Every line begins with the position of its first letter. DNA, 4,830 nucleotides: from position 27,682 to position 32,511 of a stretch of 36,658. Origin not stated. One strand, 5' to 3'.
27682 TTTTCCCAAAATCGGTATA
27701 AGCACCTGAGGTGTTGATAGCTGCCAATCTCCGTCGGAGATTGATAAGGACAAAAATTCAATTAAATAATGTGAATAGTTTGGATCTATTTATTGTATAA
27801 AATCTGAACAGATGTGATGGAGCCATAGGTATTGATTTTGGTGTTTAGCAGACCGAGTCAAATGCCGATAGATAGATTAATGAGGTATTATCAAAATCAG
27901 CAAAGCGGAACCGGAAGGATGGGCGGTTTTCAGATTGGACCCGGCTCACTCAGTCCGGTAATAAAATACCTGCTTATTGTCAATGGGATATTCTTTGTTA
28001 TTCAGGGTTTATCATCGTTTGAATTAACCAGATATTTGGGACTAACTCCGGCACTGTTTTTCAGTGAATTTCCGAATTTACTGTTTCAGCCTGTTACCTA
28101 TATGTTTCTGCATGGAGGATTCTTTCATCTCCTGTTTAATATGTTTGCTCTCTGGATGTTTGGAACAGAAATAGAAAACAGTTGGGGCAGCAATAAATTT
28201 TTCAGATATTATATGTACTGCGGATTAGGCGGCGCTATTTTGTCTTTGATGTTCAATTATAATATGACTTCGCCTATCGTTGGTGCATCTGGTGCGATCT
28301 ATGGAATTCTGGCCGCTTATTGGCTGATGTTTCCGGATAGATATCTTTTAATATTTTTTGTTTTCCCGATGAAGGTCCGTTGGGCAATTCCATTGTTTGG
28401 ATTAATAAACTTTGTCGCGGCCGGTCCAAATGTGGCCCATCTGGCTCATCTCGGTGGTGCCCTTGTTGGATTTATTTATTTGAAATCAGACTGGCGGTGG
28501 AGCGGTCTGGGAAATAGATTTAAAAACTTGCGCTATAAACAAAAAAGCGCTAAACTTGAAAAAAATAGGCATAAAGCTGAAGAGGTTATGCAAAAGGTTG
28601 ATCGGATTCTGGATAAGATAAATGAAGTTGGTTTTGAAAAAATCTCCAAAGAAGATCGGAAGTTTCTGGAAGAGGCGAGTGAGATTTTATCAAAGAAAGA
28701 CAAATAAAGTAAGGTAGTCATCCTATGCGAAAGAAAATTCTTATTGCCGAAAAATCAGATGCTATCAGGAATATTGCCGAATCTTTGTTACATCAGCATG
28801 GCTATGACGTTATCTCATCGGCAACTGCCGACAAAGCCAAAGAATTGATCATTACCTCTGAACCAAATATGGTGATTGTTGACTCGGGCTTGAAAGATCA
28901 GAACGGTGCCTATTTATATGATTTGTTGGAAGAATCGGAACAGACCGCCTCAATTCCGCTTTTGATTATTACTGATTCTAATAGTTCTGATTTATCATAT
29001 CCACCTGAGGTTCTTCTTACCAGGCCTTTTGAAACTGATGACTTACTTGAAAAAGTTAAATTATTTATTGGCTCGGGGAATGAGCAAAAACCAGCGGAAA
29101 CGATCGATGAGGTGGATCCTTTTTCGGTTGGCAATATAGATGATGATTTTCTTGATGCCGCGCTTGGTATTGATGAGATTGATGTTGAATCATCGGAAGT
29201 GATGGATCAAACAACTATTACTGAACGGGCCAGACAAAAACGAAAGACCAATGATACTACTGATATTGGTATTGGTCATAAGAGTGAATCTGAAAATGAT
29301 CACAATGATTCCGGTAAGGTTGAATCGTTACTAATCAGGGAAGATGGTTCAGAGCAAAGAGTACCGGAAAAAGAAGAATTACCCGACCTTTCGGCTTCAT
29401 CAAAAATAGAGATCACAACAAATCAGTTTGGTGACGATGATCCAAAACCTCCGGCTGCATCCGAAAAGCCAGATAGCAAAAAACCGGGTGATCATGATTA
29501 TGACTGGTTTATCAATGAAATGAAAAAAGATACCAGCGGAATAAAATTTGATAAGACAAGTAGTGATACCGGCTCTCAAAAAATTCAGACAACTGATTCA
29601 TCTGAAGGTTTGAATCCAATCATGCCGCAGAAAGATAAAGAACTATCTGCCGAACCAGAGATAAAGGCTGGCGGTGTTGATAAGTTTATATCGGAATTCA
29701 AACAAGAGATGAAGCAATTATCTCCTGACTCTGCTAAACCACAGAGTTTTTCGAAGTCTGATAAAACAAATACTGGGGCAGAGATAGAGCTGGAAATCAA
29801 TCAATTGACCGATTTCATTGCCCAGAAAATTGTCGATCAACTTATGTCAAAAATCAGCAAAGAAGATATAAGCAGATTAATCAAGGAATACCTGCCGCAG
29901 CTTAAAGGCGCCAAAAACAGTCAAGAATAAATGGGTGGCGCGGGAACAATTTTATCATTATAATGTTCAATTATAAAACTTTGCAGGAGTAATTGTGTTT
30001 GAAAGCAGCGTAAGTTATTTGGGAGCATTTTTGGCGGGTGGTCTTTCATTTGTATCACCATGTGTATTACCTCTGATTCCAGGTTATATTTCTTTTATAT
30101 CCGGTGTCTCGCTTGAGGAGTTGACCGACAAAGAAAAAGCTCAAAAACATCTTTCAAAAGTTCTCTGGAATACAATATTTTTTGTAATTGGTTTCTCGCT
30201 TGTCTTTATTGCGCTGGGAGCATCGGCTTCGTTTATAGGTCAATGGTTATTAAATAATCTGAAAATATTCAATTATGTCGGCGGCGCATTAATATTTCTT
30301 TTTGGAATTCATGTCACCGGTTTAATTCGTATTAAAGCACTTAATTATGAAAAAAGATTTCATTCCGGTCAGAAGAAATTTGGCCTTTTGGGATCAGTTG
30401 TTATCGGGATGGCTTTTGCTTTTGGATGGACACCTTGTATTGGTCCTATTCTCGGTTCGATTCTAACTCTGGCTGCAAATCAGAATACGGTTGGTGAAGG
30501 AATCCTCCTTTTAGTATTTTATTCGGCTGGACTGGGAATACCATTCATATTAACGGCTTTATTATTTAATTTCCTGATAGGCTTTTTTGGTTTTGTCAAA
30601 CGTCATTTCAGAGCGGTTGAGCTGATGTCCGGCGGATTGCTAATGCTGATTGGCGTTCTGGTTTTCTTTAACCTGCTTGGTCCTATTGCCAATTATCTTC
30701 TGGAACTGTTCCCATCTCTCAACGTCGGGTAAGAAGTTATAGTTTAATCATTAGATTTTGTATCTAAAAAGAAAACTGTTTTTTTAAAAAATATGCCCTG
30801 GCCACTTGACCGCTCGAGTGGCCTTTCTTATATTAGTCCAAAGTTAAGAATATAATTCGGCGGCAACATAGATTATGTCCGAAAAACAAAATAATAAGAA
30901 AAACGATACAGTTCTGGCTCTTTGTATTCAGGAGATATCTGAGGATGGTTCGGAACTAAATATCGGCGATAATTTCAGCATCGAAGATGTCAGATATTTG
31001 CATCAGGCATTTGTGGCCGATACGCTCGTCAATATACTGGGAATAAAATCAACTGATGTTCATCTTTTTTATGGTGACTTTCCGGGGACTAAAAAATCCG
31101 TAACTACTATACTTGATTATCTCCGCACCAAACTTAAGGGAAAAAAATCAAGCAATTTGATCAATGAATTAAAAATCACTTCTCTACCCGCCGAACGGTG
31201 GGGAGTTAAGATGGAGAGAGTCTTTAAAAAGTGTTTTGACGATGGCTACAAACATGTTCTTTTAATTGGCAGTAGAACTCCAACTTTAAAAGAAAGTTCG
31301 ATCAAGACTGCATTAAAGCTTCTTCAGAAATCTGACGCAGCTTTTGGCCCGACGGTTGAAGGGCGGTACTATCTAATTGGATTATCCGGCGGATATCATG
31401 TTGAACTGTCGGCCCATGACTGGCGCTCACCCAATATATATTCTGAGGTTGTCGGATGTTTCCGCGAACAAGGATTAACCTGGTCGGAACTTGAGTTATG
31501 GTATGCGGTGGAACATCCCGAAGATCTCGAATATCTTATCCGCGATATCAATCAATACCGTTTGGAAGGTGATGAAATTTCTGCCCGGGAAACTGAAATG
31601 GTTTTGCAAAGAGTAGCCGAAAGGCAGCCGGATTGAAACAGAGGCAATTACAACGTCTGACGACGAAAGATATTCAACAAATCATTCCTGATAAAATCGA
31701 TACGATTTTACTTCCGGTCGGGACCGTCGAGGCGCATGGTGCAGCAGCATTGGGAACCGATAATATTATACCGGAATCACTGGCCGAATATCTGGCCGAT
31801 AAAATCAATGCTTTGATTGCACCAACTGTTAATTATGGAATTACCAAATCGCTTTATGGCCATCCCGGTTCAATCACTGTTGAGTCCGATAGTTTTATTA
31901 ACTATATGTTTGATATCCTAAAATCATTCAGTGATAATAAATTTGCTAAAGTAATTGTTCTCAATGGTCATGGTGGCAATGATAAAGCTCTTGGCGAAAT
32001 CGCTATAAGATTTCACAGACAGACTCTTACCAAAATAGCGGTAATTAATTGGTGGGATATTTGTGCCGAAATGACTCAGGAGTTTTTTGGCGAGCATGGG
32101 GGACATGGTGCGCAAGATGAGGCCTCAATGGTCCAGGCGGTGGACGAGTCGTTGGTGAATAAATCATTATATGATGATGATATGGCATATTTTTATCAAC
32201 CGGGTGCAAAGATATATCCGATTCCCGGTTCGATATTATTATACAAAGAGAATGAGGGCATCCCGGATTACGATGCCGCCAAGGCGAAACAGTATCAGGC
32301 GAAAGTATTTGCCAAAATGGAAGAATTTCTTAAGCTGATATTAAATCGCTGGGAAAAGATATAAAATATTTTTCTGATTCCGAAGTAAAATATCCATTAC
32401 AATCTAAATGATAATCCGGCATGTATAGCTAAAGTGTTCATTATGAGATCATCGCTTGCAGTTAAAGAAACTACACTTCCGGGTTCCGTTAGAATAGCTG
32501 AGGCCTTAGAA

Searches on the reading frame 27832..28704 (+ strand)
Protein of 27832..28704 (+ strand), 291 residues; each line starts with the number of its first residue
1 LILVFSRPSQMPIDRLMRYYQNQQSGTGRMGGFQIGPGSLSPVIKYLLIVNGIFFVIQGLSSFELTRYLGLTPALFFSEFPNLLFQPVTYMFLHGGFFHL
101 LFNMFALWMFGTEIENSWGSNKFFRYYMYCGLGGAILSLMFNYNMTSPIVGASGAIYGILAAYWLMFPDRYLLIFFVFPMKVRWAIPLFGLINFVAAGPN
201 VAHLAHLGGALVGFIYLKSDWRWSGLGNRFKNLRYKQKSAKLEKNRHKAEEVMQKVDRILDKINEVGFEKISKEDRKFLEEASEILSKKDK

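Call 15: search_protein_families(library=pfam, proteins=[window:27832-28704:+], max_evalue=0.001)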
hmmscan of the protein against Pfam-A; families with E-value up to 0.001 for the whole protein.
window:27832-28704:+ (291 aa): 3 families
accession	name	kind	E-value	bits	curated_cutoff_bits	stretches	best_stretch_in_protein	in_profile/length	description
PF01694.28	Rhomboid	-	8.8e-34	117.2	22.6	1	86-217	6-137/143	Rhomboid domain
PF20216.3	DUF6576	-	1.5e-06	28.7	27.3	1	253-284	15-46/47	Family of unknown function (DUF6576)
PF08551.15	DUF1751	-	5.8e-05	24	22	1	88-142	12-66/99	Eukaryotic integral membrane protein (DUF1751)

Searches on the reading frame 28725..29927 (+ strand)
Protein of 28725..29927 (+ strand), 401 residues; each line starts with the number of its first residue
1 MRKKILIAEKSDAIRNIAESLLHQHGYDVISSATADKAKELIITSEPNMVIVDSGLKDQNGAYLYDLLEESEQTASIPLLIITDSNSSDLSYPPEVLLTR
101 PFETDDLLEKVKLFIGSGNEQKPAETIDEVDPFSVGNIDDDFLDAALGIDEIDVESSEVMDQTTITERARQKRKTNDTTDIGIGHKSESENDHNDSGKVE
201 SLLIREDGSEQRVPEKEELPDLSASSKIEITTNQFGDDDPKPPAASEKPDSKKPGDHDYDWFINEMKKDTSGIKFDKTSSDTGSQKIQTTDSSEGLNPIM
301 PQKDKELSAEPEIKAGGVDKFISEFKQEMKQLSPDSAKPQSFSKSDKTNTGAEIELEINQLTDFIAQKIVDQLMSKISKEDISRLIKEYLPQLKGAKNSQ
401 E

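Call 15: search_protein_families(library=pfam, proteins=[window:28725-29927:+], max_evalue=0.001)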
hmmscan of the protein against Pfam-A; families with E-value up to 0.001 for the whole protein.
window:28725-29927:+ (401 aa): 1 family
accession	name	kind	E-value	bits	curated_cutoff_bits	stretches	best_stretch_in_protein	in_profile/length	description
PF00072.30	Response_reg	-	4e-08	33.9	30.2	1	5-88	1-82/111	Response regulator receiver domain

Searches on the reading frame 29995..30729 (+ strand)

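Call 15: search_protein_families(library=pfam, proteins=[window:29995-30729:+], max_evalue=0.001)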
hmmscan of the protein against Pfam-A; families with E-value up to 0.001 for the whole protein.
window:29995-30729:+ (245 aa): 1 family
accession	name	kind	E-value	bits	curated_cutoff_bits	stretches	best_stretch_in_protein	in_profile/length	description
PF02683.22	DsbD_TM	-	4.6e-12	46.1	27.1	1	8-192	4-186/219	Cytochrome C biogenesis protein transmembrane domain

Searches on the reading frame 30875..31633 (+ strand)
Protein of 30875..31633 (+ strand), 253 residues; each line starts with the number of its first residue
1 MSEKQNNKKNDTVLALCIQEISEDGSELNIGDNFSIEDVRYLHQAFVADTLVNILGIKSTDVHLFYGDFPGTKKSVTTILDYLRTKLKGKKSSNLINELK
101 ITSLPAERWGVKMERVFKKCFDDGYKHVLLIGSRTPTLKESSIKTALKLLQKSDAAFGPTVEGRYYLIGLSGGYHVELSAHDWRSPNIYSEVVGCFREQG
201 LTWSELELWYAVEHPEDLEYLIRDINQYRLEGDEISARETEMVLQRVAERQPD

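Call 15: search_protein_families(library=pfam, proteins=[window:30875-31633:+], max_evalue=0.001)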
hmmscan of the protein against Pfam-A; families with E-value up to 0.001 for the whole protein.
window:30875-31633:+ (253 aa): 1 family
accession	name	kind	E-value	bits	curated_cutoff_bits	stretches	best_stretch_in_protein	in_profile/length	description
PF09837.15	DUF2064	-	1.5e-15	57.5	25.8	1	96-175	31-110/120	Uncharacterized protein conserved in bacteria (DUF2064)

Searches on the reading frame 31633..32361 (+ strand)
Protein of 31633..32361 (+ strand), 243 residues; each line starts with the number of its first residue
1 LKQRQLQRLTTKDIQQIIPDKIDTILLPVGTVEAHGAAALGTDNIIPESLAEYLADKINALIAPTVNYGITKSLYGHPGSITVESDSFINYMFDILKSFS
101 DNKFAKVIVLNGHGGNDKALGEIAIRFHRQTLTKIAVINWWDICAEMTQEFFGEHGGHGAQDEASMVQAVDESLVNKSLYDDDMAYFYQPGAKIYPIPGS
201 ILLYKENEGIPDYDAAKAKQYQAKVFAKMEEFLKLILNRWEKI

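Call 15: search_protein_families(library=pfam, proteins=[window:31633-32361:+], max_evalue=0.001)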
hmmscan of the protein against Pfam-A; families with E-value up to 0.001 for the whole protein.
window:31633-32361:+ (243 aa): 1 family
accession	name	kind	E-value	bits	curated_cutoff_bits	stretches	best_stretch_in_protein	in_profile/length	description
PF02633.19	Creatininase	-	2.4e-40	138.9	31.3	1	8-186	2-189/238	Creatinine amidohydrolase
